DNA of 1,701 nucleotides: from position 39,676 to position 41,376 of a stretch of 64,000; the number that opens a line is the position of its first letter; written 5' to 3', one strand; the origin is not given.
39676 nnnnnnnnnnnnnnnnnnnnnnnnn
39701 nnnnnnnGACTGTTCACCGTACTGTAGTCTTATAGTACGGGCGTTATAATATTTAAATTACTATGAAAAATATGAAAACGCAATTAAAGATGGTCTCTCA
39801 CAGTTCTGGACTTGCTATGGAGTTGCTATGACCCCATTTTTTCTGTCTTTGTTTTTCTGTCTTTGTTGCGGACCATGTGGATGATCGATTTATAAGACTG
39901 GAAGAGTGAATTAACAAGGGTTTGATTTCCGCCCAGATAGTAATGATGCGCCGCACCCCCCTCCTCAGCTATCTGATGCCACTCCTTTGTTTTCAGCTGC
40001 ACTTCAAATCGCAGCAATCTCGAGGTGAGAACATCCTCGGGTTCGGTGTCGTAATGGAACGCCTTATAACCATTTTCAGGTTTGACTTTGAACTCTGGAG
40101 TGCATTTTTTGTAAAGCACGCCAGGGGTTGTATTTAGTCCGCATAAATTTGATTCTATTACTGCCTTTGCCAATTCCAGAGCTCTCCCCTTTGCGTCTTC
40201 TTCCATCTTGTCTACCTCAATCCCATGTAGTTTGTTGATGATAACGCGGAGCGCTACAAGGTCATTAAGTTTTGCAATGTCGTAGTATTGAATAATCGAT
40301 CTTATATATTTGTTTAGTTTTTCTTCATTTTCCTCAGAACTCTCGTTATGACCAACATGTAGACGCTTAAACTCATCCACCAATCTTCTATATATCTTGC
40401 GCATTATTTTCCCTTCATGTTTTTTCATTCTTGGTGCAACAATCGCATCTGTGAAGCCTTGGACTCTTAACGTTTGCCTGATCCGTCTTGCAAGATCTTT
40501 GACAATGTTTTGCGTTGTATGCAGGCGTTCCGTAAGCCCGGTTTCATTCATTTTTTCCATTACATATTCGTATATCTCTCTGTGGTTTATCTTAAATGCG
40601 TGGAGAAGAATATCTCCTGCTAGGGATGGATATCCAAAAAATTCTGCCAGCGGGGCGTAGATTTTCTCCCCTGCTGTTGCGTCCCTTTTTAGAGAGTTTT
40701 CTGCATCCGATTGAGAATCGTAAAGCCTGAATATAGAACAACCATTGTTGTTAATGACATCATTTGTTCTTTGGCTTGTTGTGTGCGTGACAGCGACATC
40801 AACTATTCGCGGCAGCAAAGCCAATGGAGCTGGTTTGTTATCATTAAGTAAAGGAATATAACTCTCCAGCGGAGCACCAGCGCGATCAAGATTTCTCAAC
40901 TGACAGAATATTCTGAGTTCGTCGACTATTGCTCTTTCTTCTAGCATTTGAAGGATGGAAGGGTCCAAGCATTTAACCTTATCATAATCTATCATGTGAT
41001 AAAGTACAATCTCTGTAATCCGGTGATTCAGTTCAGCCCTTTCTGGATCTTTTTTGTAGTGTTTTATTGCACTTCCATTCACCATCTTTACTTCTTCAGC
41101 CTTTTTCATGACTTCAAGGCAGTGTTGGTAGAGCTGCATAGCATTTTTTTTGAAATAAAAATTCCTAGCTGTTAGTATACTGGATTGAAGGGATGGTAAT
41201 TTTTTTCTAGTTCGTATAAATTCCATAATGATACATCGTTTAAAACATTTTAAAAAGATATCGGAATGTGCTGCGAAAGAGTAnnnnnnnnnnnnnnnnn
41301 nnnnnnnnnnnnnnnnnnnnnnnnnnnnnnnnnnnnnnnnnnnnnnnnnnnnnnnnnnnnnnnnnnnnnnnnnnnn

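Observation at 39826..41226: RelA/SpoT-type alarmone synthetase homologue in a DPANN-like archaeon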

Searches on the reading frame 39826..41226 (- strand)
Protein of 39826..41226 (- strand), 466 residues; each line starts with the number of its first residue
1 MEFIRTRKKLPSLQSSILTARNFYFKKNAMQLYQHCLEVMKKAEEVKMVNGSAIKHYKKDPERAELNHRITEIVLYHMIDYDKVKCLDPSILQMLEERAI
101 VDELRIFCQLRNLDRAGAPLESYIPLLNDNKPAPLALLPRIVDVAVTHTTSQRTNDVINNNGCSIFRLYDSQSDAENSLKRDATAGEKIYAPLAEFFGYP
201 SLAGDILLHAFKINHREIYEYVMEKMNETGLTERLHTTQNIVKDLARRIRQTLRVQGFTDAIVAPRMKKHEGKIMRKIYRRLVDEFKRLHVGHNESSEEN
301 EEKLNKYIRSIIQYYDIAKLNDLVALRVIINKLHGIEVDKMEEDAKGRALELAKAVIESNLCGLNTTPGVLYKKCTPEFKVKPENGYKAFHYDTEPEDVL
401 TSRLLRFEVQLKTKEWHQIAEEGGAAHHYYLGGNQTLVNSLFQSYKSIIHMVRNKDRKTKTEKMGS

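Call 3: search_protein_families(library=pfam, proteins=[window:39826-41226:-], max_evalue=1)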
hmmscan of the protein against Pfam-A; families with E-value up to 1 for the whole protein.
window:39826-41226:- (466 aa): 1 family
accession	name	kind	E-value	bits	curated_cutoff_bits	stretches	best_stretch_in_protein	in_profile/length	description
PF04607.23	RelA_SpoT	-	4.9e-08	33.7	27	1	316-431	19-109/113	Region found in RelA / SpoT proteins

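Call 4: search_protein_families(library=ncbifam, proteins=[window:39826-41226:-], max_evalue=10)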
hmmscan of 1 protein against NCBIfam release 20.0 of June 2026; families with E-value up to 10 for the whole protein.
window:39826-41226:- (466 aa): 3 families
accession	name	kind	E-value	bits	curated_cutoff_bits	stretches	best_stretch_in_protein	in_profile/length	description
TIGR00691.1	spoT_relA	subfamily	2.4e-05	22.9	499.2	2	385-452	276-338/687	RelA/SpoT family protein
NF008124.0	PRK10872.1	equivalog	8.7e-05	21.2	728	2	175-282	167-267/744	GTP diphosphokinase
NF051460.1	bi_acylase_PvdQ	equivalog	0.12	10.1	950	1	308-357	368-418/763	bifunctional acylase PvdQ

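Call 5: search_solved_structures(query=window:39826-41226:-, max_evalue=10, show_alignments=3)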
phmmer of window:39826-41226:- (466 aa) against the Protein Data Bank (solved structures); distinct sequences matched with E-value up to 10: 7.
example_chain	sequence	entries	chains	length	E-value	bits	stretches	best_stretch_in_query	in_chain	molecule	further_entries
1vj7_A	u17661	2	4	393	0.00019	23.4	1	406-443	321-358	Bifunctional RELA/SPOT | Bifunctional (p)ppGpp synthase/hydrolase RelA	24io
9s6k_B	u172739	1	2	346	0.02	16.7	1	177-277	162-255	GTP pyrophosphokinase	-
5iqr_8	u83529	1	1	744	0.061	15.2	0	186-281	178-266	GTP pyrophosphokinase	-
5kps_A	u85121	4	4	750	0.062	15.1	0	186-281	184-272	GTP pyrophosphokinase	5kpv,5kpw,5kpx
5l3p_z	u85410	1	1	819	0.079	14.8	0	186-281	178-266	GTP pyrophosphokinase,GTP pyrophosphokinase,GTP pyrophosphokinase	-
8acu_A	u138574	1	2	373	0.23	13.3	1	406-443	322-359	GTP pyrophosphokinase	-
7oiw_A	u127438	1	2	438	1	11.1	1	407-450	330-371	GTP pyrophosphokinase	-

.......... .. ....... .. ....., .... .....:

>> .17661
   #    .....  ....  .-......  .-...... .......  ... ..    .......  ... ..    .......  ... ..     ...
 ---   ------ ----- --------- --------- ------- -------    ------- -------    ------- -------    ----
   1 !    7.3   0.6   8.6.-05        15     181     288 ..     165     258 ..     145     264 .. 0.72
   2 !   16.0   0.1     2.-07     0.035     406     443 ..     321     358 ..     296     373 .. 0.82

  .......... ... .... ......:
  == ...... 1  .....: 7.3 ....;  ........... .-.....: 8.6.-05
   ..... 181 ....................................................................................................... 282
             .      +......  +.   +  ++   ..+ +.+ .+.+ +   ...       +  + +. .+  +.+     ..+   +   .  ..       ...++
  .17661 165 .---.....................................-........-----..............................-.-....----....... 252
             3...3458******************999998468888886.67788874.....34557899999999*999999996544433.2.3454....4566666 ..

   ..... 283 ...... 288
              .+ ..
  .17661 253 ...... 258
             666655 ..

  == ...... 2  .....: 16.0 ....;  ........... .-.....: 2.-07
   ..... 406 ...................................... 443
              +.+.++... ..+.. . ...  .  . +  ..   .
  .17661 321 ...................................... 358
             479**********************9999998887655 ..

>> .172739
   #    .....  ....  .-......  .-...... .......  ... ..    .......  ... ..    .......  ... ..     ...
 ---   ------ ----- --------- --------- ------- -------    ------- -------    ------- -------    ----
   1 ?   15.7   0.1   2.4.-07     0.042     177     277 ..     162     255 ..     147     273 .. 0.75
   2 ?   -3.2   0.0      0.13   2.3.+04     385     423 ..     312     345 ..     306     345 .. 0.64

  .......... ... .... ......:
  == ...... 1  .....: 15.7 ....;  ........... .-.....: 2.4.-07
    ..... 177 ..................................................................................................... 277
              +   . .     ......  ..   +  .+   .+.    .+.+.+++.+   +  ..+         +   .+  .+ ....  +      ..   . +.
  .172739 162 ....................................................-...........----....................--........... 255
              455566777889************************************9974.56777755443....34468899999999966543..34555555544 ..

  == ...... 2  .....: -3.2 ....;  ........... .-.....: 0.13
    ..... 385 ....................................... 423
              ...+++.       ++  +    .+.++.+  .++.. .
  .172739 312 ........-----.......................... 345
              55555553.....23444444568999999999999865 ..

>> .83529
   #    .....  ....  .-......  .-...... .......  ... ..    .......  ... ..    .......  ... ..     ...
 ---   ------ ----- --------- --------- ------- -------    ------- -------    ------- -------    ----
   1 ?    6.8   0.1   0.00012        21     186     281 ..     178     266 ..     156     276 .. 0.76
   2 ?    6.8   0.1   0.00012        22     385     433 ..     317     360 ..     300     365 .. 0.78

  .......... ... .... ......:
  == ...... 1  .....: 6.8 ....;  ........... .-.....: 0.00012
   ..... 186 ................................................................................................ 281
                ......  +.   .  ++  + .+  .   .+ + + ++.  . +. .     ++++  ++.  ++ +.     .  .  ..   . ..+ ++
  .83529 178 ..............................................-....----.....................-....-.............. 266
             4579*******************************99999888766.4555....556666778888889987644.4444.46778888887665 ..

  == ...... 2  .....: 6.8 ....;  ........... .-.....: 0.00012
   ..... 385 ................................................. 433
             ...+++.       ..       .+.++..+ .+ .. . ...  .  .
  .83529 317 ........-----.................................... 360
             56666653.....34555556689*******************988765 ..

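Call 6: find_homologous_proteins(query=window:39826-41226:-, max_evalue=0.001)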
Query window:39826-41226:- (466 aa): 9 proteins with E <= 0.001 among 8000 candidates.
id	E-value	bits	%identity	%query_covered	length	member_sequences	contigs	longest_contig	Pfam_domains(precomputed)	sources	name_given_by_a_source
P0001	0.0e+0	1045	100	100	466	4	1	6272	PF04607.24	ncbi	ncbi:MAG: hypothetical protein QW590_02265 [Candidatus Bilamarchaeaceae archaeon]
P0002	2.0e-113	397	47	97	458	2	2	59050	PF04607.24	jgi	-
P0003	7.3e-111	389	46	97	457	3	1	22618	PF04607.24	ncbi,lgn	-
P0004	3.1e-107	377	45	98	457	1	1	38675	PF04607.24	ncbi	-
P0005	7.5e-107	376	45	96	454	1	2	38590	PF04607.24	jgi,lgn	-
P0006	9.4e-97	343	44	90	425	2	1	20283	PF04607.24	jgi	-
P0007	1.9e-93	332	43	91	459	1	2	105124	PF04607.24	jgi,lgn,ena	-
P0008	3.7e-93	331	43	97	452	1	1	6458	PF04607.24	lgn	-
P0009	2.9e-87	311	41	97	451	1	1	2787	PF04607.24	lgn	-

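Call 13: find_encoding_contigs(protein=P0002, flank=6000, max_places=3)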
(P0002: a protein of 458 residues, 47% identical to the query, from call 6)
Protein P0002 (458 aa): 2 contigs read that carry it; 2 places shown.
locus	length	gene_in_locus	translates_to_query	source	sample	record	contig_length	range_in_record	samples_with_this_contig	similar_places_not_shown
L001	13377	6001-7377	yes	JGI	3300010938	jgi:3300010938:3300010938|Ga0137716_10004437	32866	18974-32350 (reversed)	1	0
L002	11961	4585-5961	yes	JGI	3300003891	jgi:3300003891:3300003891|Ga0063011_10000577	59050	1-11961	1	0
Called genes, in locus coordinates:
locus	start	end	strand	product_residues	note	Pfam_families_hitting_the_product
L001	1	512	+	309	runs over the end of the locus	PF01048:PNP_UDP_1 (faint)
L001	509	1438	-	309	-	-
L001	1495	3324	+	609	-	PF00999:Na_H_Exchanger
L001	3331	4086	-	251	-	PF00696:AA_kinase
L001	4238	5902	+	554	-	PF00037:Fer4, PF12837:Fer4_6 (weak), PF00005:ABC_tran, PF02463:SMC_N (faint), PF13304:AAA_21 (faint), PF00005:ABC_tran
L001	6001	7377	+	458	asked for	PF04607:RelA_SpoT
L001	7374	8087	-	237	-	-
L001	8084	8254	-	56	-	-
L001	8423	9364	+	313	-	PF00574:CLP_protease (faint), PF25145:NfeD1b_N (faint), PF01343:Peptidase_S49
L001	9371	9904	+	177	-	PF02441:Flavoprotein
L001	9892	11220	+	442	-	PF20695:UbiD_N, PF01977:UbiD, PF20696:UbiD_C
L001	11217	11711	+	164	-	PF01988:VIT1 (weak)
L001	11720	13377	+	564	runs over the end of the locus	PF00749:tRNA-synt_1c, PF03950:tRNA-synt_1c_C, PF20974:tRNA-synt_1c_C2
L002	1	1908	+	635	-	?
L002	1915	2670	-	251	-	PF00696:AA_kinase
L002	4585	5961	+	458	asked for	PF04607:RelA_SpoT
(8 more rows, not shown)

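Call 14: find_encoding_contigs(protein=P0007, flank=6000, max_places=3)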
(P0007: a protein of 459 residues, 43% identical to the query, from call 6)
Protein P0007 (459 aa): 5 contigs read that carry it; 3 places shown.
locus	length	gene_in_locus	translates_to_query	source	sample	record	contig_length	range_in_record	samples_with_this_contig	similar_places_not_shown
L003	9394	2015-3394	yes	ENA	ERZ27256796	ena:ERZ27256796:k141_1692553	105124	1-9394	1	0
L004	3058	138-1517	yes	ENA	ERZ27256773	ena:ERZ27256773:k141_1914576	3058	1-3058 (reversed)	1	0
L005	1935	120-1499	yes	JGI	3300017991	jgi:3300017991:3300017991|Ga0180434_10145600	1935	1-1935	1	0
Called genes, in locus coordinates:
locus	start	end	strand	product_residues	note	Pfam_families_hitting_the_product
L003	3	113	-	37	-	?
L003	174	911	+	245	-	-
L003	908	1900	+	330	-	PF01070:FMN_dh, PF01645:Glu_synthase (weak)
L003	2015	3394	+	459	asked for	PF04607:RelA_SpoT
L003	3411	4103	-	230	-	-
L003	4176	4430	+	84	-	-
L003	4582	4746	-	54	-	-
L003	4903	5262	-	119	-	PF05635:23S_rRNA_IVP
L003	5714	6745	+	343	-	PF14082:SduA_C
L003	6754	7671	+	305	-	-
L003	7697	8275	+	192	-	-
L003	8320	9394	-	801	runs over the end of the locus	-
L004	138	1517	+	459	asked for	PF04607:RelA_SpoT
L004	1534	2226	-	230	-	-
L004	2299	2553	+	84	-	-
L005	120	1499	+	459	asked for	PF04607:RelA_SpoT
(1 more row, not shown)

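Call 17: find_encoding_contigs(protein=P0003, flank=6000, max_places=2)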
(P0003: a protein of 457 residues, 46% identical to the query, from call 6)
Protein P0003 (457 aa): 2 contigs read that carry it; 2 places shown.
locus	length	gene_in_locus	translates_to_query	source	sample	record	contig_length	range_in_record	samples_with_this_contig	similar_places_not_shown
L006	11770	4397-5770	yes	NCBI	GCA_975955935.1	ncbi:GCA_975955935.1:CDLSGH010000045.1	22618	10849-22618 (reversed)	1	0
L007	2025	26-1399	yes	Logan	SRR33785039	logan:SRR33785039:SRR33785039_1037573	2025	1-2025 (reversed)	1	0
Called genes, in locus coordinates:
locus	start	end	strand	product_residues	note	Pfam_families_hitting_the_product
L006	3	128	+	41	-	?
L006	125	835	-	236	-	PF00483:NTP_transferase, PF12804:NTP_transf_3 (weak)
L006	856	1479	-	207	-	PF01940:DUF92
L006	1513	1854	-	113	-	PF01918:Alba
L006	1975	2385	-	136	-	-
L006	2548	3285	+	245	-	-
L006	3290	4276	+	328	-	PF01070:FMN_dh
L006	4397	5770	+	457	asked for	PF04607:RelA_SpoT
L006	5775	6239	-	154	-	PF13404:HTH_AsnC-type, PF13412:HTH_24, PF01022:HTH_5 (weak), PF01047:MarR (weak), PF12840:HTH_20 (faint), PF01037:AsnC_trans_reg, PF22482:AsnC_trans_reg_3 (weak)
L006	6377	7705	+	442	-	PF03951:Gln-synt_N, PF00120:Gln-synt_C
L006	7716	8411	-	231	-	-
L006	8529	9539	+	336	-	-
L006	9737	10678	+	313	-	PF00574:CLP_protease (faint), PF01343:Peptidase_S49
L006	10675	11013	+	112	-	-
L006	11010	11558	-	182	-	PF01163:RIO1, PF01636:APH (faint)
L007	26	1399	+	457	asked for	PF04607:RelA_SpoT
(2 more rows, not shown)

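Call 18: find_encoding_contigs(protein=P0004, flank=6000, max_places=2)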
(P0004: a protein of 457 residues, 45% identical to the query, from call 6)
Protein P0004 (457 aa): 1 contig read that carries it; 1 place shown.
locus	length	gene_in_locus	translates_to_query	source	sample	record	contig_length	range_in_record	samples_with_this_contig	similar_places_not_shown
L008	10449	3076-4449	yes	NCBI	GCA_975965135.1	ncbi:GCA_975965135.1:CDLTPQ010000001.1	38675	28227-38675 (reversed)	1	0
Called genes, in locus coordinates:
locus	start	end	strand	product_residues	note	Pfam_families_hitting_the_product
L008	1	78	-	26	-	?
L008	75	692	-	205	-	PF01940:DUF92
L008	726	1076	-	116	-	PF01918:Alba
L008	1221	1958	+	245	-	-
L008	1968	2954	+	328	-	PF01070:FMN_dh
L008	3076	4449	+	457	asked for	PF04607:RelA_SpoT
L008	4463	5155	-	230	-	-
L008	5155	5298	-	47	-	-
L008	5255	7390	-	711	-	PF14252:DUF4347 (weak)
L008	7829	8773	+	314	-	PF01343:Peptidase_S49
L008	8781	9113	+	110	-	-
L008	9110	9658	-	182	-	PF01636:APH (faint), PF01163:RIO1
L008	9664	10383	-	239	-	PF02163:Peptidase_M50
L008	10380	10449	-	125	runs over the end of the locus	-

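Call 20: predict_structure(alignment_id=A1)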
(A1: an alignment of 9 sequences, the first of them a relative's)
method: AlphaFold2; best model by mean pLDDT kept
length: 466 residues; sequences in the alignment: 9
mean_pLDDT: 82.5   pTM: 0.82
mean pLDDT of the five models: 82.5, 81.5, 79.3, 78.9, 76.3
residues with pLDDT >= 90: 202; 70-90: 181; 50-70: 51; < 50: 32
segments of 3 or more residues with pLDDT < 50: 1-7, 423-433, 456-466
pLDDT, mean of each block of 10 residues (from residue 1): 50 92 89 92 91 85 89 91 75 73 89 86 74 86 79 64 73 85 89 82 92 93 93 92 96 96 92 92 88 60 90 89 92 95 96 97 85 89 79 86 87 87 48 61 72 47 26
secondary structure, 60 per line:
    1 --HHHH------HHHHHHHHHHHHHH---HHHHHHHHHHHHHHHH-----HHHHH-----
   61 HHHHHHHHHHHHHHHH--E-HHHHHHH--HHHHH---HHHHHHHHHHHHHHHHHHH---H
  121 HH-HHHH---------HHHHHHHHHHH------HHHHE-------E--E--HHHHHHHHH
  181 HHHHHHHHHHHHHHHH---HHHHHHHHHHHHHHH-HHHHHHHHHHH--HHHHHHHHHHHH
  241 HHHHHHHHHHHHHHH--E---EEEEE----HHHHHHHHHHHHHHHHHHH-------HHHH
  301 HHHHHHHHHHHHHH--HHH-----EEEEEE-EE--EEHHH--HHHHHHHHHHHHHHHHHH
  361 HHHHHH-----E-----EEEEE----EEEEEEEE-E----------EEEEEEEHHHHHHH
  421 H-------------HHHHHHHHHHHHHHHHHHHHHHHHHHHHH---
elements in order: H3-6 H13-26 H30-45 H51-55 H61-76 H81-87 H90-94 H98-116 H124-127 H137-147 H154-157 H172-196 H200-214 H216-226 H229-255 E262-266 H271-289 H297-314 E325-330 H343-366 E378-382 E387-394 E407-413 H414-421 H435-463

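Call 22: search_protein_representatives(alignment_id=A1)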
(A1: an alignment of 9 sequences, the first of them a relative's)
Query: 9 sequences, 449 profile positions. Proteins with E-value up to 0.001 (for the whole library): 725; up to 1e-10: 77; up to 1e-30: 45. The best 150 are listed.
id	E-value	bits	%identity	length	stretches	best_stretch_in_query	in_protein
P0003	2.3e-209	712.0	-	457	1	1-449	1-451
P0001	6.6e-203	690.7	-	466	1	1-447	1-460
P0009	4.2e-200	681.5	-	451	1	1-444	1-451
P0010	5.6e-171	585.5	-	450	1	3-440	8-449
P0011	4.1e-151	520.0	-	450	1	5-441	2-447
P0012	4.1e-140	483.7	-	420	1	48-444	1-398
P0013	1.8e-137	475.1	-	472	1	9-442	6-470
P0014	5.8e-134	463.5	-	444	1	5-427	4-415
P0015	3.5e-132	457.6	-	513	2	8-339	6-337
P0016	6.4e-129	446.9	-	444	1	1-443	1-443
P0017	8.7e-128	443.1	-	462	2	10-337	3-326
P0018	1.1e-125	436.3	-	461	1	8-443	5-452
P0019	2.2e-125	435.2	-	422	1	60-442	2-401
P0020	5.7e-118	410.8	-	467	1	4-442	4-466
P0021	2.8e-114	398.6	-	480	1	15-443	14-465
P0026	1.8e-106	372.9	-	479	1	9-443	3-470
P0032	9.3e-88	311.2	-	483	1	12-430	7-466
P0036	1.3e-67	244.7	-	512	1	6-444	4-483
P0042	7.6e-47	176.3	-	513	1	5-429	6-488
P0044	7.2e-39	150.0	-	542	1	5-435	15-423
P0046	3.4e-33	131.3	-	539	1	9-437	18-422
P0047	4.0e-32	127.8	-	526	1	7-434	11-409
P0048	1.8e-31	125.7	-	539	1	8-441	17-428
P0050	6.7e-31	123.8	-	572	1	21-444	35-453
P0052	3.3e-30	121.5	-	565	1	10-417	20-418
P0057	2.2e-27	112.2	-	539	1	8-423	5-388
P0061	1.1e-25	106.6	-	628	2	30-285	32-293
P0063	4.8e-25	104.5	-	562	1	9-444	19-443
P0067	1.5e-20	89.7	-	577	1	7-441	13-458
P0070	9.6e-19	83.7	-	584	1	9-443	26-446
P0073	1.5e-16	76.5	-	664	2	101-282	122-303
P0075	6.0e-14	67.9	-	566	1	10-425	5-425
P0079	4.3e-12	61.8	-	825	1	180-421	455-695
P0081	6.4e-12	61.2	-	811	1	183-422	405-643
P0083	2.3e-11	59.4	-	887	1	186-417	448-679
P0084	1.4e-10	56.8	-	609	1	180-419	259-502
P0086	2.7e-10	55.9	-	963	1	156-417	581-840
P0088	3.1e-10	55.6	-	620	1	181-425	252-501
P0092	7.2e-10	54.5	-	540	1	180-417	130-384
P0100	4.7e-09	51.8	-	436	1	181-423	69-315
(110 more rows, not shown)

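Call 23: fold_search(model_id=the predicted structure, library=pdb)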
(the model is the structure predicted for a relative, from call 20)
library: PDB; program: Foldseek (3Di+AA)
matches with E <= 10: 313; with E <= 0.001: 24
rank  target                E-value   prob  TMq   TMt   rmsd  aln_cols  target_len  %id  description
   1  24io_A                1.3e-07  1.00  0.42  0.55   9.7       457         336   17  Crystal structure of the RelSeq N-terminal domain from Streptococcus equisimilis in complex with pppGpp (released 2026-03-18)
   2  24io_B                1.4e-06  1.00  0.43  0.59   9.8       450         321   15  Crystal structure of the RelSeq N-terminal domain from Streptococcus equisimilis in complex with pppGpp (released 2026-03-18)
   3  6s2u                  2.1e-06  1.00  0.52  0.68   5.4       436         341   14  Structure of the catalytic domain of T. thermophilus Rel in complex with AMP and ppGpp (released 2020-07-08)
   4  6s2t                  2.3e-06  1.00  0.41  0.52   8.8       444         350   14  Structure of the N-terminal catalytic region of T. thermophilus Rel bound to ppGpp (released 2020-07-08)
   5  7oiw_A                2.6e-06  1.00  0.41  0.55   9.4       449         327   15  Structure of S. aureus Rel catalytic domains in complex with pppGpp (released 2022-06-01)
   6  1vj7_A                4.7e-06  1.00  0.40  0.53  10.0       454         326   16  Crystal structure of the bifunctional catalytic fragment of RelSeq, the RelA/SpoT homolog from Streptococcus equisimil (released 2004-05-04)
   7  7oiw_B                5.1e-06  1.00  0.45  0.61   6.4       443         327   14  Structure of S. aureus Rel catalytic domains in complex with pppGpp (released 2022-06-01)
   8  6yxa                  5.1e-06  1.00  0.44  0.39  12.5       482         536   14  Structure of the bifunctional Rel enzyme from B. subtilis (released 2020-09-23)
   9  5xnx_A                5.6e-06  1.00  0.44  0.60   7.7       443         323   16  Crystallographic structure of the enzymatically active N-terminal domain of the Rel protein from Mycobacterium tubercu (released 2017-07-19)
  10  5kpv_33               1.2e-05  1.00  0.42  0.31   6.5       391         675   16  Structure of RelA bound to ribosome in presence of A/R tRNA (Structure II) (released 2016-09-28)
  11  5xnx_D                2.2e-05  1.00  0.40  0.54  10.3       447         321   16  Crystallographic structure of the enzymatically active N-terminal domain of the Rel protein from Mycobacterium tubercu (released 2017-07-19)
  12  8acu_B                2.5e-05  1.00  0.46  0.62   9.5       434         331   16  Structure of Bacillus subtilis Rel in complex with DarB (released 2023-07-19)
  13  1vj7_B                2.8e-05  1.00  0.40  0.56   9.8       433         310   15  Crystal structure of the bifunctional catalytic fragment of RelSeq, the RelA/SpoT homolog from Streptococcus equisimil (released 2004-05-04)
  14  7ohg                  2.8e-05  1.00  0.39  0.49   8.9       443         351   15  Structure of Thermus thermophilus Rel bound to the non-hydrolasable alarmone analogue (released 2022-06-01)
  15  6s2v_A                3.9e-05  1.00  0.41  0.52   9.2       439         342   15  Structure of the N-terminal catalytic region of T. thermophilus Rel (released 2020-07-08)
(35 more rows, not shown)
